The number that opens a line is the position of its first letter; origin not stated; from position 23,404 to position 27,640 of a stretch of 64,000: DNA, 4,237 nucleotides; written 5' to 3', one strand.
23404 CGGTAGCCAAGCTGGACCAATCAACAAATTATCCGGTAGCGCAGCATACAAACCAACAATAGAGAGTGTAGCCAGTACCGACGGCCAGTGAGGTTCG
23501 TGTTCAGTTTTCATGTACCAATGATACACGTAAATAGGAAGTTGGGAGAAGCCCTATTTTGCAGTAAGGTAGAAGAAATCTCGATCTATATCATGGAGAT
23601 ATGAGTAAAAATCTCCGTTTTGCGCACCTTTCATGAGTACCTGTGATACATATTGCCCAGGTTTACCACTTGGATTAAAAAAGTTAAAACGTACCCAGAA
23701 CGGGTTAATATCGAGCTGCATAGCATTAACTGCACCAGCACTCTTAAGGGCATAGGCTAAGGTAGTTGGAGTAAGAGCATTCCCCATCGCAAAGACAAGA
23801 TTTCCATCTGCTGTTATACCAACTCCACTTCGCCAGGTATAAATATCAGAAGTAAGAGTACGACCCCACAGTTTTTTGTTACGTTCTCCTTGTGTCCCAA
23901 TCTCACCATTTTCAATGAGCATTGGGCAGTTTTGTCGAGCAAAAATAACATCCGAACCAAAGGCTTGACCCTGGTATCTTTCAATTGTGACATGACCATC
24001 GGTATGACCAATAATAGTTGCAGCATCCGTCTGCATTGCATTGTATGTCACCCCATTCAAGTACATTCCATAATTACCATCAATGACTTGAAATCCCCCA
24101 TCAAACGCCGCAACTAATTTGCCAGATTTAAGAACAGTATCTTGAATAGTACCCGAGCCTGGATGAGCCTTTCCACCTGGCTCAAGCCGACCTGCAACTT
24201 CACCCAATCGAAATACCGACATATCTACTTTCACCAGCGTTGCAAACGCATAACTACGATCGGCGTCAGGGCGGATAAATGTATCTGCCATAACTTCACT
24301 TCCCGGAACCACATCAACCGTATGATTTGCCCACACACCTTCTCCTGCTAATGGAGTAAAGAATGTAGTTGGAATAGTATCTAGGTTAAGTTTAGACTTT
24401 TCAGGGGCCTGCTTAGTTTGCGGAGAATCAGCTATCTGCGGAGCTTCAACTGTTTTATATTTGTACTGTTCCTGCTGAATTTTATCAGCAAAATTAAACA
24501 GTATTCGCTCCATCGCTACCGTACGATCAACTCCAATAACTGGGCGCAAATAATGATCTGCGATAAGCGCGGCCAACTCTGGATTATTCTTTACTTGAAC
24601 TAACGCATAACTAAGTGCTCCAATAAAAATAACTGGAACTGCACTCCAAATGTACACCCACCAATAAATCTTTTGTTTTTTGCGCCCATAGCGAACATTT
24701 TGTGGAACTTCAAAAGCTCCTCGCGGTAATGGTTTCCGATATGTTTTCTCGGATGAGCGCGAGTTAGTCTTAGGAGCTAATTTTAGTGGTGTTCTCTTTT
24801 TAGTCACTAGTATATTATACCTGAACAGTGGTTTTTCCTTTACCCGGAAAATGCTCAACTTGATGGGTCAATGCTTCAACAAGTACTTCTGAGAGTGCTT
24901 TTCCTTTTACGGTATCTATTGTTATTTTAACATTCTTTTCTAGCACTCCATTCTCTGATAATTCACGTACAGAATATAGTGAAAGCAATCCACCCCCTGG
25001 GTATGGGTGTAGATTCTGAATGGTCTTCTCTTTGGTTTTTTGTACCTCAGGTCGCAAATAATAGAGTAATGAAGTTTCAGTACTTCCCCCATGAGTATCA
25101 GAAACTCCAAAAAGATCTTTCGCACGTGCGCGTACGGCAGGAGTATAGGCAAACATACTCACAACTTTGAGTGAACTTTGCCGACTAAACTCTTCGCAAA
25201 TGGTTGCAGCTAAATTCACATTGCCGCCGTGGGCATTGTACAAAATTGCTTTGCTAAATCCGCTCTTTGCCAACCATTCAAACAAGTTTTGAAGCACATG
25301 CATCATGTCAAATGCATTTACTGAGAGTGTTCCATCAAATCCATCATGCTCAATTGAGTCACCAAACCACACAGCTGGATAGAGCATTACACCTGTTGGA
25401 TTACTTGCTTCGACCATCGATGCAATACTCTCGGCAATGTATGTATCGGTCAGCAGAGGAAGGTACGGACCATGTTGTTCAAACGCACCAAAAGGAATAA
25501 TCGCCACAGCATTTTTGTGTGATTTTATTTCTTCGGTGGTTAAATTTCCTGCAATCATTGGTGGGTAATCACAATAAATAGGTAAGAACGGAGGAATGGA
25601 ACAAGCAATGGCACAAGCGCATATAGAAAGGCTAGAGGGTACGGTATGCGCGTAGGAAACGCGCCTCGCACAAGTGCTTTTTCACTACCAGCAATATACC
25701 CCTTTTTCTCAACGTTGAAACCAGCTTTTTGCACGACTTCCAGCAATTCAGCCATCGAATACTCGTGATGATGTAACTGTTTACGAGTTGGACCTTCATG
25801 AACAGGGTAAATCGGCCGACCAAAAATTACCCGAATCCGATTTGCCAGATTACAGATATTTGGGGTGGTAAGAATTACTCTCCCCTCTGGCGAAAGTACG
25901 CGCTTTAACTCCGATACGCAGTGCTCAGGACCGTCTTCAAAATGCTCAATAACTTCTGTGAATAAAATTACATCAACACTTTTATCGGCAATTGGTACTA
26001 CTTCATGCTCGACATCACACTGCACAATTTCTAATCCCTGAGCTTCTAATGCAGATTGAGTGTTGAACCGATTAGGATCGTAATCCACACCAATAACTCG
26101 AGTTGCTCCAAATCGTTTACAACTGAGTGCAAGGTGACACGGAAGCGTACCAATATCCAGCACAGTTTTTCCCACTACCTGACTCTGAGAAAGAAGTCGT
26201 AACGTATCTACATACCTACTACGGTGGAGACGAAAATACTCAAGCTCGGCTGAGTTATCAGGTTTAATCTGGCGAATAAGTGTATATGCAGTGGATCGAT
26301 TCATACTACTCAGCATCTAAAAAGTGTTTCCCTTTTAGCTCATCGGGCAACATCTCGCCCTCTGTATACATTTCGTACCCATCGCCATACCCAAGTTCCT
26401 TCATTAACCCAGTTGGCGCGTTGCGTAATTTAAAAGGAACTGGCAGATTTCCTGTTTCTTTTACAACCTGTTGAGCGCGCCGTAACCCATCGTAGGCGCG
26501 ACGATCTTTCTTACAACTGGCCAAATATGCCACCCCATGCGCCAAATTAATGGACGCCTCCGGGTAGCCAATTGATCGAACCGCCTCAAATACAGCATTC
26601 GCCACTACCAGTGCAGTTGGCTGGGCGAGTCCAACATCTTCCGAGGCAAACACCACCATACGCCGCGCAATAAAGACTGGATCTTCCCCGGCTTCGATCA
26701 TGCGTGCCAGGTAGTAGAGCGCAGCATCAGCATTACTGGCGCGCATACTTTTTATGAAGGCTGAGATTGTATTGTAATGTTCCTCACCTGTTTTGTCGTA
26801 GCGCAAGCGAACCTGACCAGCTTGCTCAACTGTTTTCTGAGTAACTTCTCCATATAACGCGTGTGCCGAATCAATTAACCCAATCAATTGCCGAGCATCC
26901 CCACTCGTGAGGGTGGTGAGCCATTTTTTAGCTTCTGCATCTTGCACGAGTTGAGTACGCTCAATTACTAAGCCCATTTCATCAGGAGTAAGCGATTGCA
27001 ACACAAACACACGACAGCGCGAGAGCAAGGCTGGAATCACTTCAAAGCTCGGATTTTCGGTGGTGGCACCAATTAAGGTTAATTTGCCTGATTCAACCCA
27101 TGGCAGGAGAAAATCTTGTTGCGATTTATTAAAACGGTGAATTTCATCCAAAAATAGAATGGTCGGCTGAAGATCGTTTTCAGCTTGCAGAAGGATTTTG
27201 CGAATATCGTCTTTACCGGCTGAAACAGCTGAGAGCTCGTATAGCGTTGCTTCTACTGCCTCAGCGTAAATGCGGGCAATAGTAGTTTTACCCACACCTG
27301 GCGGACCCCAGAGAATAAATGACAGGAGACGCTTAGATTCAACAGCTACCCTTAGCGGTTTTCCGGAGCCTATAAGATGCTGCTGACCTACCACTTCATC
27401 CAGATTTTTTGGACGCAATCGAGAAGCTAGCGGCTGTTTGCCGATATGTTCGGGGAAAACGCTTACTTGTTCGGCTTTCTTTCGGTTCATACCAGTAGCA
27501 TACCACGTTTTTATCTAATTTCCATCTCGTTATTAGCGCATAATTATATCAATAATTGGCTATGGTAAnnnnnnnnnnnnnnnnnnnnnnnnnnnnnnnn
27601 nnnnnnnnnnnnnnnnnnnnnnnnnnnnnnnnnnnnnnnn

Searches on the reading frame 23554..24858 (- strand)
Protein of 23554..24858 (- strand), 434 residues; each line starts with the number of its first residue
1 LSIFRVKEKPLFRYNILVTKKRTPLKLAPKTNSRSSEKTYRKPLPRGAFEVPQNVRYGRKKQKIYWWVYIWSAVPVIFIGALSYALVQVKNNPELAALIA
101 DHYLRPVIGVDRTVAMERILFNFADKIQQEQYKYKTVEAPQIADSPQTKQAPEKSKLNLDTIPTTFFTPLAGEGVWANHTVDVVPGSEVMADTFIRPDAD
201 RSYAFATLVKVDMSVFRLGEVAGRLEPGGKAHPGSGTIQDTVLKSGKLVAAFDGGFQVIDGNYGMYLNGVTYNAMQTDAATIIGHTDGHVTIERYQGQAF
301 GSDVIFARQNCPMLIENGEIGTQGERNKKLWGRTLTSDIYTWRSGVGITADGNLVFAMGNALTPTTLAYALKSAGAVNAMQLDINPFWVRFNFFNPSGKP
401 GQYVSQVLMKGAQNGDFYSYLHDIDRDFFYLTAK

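Call 38: search_protein_families(library=pfam, proteins=[window:23554-24858:-])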
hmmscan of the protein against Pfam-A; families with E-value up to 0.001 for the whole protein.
window:23554-24858:- (434 aa): 1 family
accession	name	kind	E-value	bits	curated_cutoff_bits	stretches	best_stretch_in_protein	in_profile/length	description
PF09992.14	NAGPA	-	3.2e-11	44.2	25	1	247-383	2-137/169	Phosphodiester glycosidase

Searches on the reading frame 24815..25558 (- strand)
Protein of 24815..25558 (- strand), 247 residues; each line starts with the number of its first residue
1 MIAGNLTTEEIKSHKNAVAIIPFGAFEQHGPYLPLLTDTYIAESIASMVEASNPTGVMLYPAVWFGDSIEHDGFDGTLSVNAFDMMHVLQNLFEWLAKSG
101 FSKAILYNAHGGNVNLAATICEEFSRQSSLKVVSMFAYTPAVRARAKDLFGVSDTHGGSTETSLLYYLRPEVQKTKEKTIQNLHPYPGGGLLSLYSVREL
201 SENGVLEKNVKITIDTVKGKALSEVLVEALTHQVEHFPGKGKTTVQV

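Call 38: search_protein_families(library=pfam, proteins=[window:24815-25558:-])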
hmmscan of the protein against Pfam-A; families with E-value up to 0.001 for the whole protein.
window:24815-25558:- (247 aa): 1 family
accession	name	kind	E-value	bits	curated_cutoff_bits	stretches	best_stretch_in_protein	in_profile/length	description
PF02633.19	Creatininase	-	4.6e-47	160.9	31.3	1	5-232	2-236/238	Creatinine amidohydrolase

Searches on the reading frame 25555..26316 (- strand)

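Call 38: search_protein_families(library=pfam, proteins=[window:25555-26316:-])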
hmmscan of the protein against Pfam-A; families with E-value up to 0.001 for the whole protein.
window:25555-26316:- (253 aa): 7 families
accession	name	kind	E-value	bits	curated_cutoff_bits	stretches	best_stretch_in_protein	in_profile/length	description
PF08241.18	Methyltransf_11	-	5.2e-16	59.5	21.2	1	53-149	1-95/95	Methyltransferase domain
PF13489.12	Methyltransf_23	-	1.6e-14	54.4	27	1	32-204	6-163/164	Methyltransferase domain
PF13649.12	Methyltransf_25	-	1.5e-10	42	27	1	52-145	1-97/97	Methyltransferase domain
PF13847.12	Methyltransf_31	-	5.6e-09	36.3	27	1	49-157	4-125/145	Methyltransferase domain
PF08242.18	Methyltransf_12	-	3.3e-07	31.4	30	1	54-147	2-98/98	Methyltransferase domain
PF07021.18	MetW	-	2.7e-05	24.3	21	1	49-212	14-172/193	Methionine biosynthesis protein MetW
PF06325.19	PrmA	-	0.00025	21.1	22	1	39-117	152-230/296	Ribosomal protein L11 methyltransferase (PrmA)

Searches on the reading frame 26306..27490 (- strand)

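Call 38: search_protein_families(library=pfam, proteins=[window:26306-27490:-])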
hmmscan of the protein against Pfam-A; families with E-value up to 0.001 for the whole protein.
window:26306-27490:- (394 aa): 13 families
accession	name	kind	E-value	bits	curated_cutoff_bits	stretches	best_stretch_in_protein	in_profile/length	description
PF12002.13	MgsA_C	-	1.3e-47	162.2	27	1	252-390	2-147/167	MgsA AAA+ ATPase C terminal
PF00004.35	AAA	-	5.5e-18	66.1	21.2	1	59-163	2-127/131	ATPase family associated with various cellular activities (AAA)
PF16193.11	AAA_assoc_2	-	7.4e-16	58.6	34.3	1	180-250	4-81/81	AAA C-terminal domain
PF05496.18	RuvB_N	-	1.4e-14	54.6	27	1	25-140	1-116/159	Holliday junction DNA helicase RuvB P-loop domain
PF07728.20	AAA_5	-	1.4e-07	32.1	22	1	58-145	2-103/139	AAA domain (dynein-related subfamily)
PF13191.12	AAA_16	-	4.1e-07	31.1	32.6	0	50-82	19-51/167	AAA ATPase domain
PF00158.32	Sigma54_activat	-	3.8e-05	23.9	20.2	0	110-147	95-132/168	Sigma-54 interaction domain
PF01078.27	Mg_chelatase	-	6.3e-05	22.9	20.3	0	30-75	2-42/207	Magnesium chelatase, subunit ChlI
PF13401.12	AAA_22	-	9.7e-05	23.1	27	0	58-102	8-57/130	AAA domain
PF20720.3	nSTAND3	-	0.00017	21.7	27.2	1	59-117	21-74/155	Novel STAND NTPase 3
PF13173.12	AAA_14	-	0.00022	21.7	27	1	59-133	6-86/129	AAA domain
PF14532.12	Sigma54_activ_2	-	0.00035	21.3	25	0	57-135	23-96/138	Sigma-54 interaction domain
PF07724.20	AAA_2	-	0.00089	19.8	27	0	56-138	4-105/166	AAA domain (Cdc48 subfamily)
